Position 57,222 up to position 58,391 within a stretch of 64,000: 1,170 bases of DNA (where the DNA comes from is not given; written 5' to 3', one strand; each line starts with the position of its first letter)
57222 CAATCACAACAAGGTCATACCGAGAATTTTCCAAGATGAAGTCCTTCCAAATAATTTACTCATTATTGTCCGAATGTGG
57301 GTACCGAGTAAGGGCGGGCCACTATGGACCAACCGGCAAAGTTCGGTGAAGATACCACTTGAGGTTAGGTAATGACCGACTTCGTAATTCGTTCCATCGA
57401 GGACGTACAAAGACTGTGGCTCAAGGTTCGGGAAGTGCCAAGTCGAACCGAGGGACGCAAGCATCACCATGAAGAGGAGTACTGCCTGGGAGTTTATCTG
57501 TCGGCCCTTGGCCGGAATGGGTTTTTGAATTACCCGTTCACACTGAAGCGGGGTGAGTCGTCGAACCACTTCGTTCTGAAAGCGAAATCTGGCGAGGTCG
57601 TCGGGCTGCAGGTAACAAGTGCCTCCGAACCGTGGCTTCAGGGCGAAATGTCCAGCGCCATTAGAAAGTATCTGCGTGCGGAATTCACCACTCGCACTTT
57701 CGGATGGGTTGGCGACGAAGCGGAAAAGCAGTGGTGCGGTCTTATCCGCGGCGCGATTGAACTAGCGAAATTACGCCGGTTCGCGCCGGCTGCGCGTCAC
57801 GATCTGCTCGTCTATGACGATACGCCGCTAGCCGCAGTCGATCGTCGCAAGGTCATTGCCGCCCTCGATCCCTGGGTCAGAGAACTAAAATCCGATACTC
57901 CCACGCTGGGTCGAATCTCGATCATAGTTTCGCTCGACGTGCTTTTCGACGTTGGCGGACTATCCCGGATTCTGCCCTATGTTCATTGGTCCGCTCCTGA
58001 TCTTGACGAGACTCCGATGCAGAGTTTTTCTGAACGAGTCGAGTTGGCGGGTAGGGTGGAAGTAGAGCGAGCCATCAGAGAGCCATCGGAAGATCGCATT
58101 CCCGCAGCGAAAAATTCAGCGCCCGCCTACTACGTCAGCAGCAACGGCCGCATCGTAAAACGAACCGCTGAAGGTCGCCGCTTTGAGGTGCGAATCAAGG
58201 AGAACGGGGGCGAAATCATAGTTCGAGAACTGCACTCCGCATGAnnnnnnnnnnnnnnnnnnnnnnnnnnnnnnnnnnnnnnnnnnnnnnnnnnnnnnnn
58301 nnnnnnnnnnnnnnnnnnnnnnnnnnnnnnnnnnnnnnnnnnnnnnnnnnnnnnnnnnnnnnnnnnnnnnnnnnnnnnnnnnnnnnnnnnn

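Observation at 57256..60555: Low-GC four-gene insert splitting the PDH / lipoate cluster: orphan partner plus zeta-toxin-like kinase, pore-loop membrane protein and secreted HAD hydrolase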

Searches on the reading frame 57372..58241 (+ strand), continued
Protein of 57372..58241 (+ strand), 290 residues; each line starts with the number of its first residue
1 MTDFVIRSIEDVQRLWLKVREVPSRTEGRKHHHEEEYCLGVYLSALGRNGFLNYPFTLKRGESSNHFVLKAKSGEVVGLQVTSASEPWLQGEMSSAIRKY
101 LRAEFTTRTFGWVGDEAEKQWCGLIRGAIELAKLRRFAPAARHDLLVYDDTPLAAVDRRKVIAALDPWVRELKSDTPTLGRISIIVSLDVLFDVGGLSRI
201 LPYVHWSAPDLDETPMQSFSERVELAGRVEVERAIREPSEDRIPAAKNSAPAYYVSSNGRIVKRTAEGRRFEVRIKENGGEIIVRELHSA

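Call 100: search_protein_families(library=padloc, proteins=[P0234, P0236, P0239, P0243, P0244, P0256, P0267, P0278, P0336, P0309], max_evalue=0.001)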
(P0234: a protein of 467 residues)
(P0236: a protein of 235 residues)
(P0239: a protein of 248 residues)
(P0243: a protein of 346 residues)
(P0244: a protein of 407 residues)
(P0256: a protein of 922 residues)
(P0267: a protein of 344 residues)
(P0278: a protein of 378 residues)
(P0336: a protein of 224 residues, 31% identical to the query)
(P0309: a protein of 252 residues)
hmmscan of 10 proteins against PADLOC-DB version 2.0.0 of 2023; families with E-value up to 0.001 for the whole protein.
P0234 (467 aa): 0 families

P0236 (235 aa): 0 families

P0239 (248 aa): 0 families

P0243 (346 aa): 5 families
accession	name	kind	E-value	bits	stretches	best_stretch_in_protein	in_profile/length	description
PDLC04902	PDC-S09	-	6.2e-27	91.8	1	255-344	9-96/97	-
PDLC04904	PDC-S09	-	1.3e-22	77.9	1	256-341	14-97/104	-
PDLC04905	PDC-S09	-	1.5e-18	65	1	256-345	10-101/101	-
PDLC04906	PDC-S09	-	1.1e-17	62.2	1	257-340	14-96/98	-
PDLC04903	PDC-S09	-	0.00015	20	1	267-292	26-51/108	-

P0244 (407 aa): 0 families

P0256 (922 aa): 0 families

P0267 (344 aa): 4 families
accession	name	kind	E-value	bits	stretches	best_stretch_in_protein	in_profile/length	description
PDLC04902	PDC-S09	-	9.2e-18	62.4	1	248-339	8-95/97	-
PDLC04904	PDC-S09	-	1.1e-15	55.7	1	248-334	12-94/104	-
PDLC04905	PDC-S09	-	2.6e-15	54.6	1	249-340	9-100/101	-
PDLC04906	PDC-S09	-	1.1e-12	46.1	1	251-335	14-95/98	-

P0278 (378 aa): 8 families
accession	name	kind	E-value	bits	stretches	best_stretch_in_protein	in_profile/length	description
PDLC03663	mREase_IV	-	6.5e-15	52.8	1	245-355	400-508/544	Type IV methyl-directed restriction enzyme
PDLC04819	PDC-S02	-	1.8e-13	48.5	1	253-368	191-302/334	-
PDLC03657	mREase_IV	-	1.1e-12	45.9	1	253-369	167-288/317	Type IV methyl-directed restriction enzyme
PDLC04796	PDC-S02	-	6.7e-12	43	1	234-351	219-335/390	-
PDLC04806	PDC-S02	-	1.9e-09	35.2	1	254-356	181-283/324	-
PDLC04815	PDC-S02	-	5.3e-09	33.8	1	261-368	208-314/346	-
PDLC00631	ZorD1|ZorD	-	1.1e-06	24.8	1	255-357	945-1047/1071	"SWI2/SNF2 helicase, Mrr-like nuclease"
PDLC03203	mREase_II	-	0.00071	16.9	0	267-351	261-350/393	Type II methyl-directed restriction enzyme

P0336 (224 aa): 0 families

P0309 (252 aa): 0 families
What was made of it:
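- On Known anti-phage defence systems (PADLOC 2.0): Stand-alone N-domain proteins have no hit (call 100).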

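Call 101: search_protein_families(library=ncbifam, proteins=[P0234, P0236, P0239, P0243, P0244, P0256, P0267, P0278, P0336, P0309], max_evalue=0.001)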
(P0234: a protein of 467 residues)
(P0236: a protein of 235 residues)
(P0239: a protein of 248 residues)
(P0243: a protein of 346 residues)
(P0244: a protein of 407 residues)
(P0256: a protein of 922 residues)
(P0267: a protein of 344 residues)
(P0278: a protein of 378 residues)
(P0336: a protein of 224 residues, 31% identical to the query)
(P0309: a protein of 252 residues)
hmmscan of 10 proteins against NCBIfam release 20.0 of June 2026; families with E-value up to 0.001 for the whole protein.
P0234 (467 aa): 0 families

P0236 (235 aa): 0 families

P0239 (248 aa): 0 families

P0243 (346 aa): 1 family
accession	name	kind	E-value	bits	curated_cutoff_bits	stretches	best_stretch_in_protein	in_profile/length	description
NF047752.1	MntA_antitoxin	equivalog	1.3e-08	34.6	60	1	266-341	6-79/106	type VII toxin-antitoxin system MntA family adenylyltransferase antitoxin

P0244 (407 aa): 0 families

P0256 (922 aa): 1 family
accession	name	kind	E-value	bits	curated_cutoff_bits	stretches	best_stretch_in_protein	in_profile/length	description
NF040588.1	FxsC_Nterm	equivalog_domain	2.1e-10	40.8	130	1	325-407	4-96/182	TIR-like protein FxsC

P0267 (344 aa): 1 family
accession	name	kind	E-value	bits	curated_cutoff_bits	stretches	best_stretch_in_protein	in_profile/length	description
NF047752.1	MntA_antitoxin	equivalog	6.9e-06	25.9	60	1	263-339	9-81/106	type VII toxin-antitoxin system MntA family adenylyltransferase antitoxin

P0278 (378 aa): 0 families

P0336 (224 aa): 0 families

P0309 (252 aa): 0 families

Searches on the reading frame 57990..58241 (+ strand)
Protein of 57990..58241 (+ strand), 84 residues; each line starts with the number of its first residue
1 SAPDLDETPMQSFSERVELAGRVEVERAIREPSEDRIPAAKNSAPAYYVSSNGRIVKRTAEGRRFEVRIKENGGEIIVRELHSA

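Call 58: search_protein_families(library=pfam, proteins=[window:57990-58241:+], max_evalue=1)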
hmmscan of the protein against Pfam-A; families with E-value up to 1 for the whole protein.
window:57990-58241:+ (84 aa): 1 family
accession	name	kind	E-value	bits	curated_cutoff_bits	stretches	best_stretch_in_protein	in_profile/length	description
PF07463.16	NUMOD4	-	0.14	12.9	23.4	1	46-72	12-41/49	NUMOD4 motif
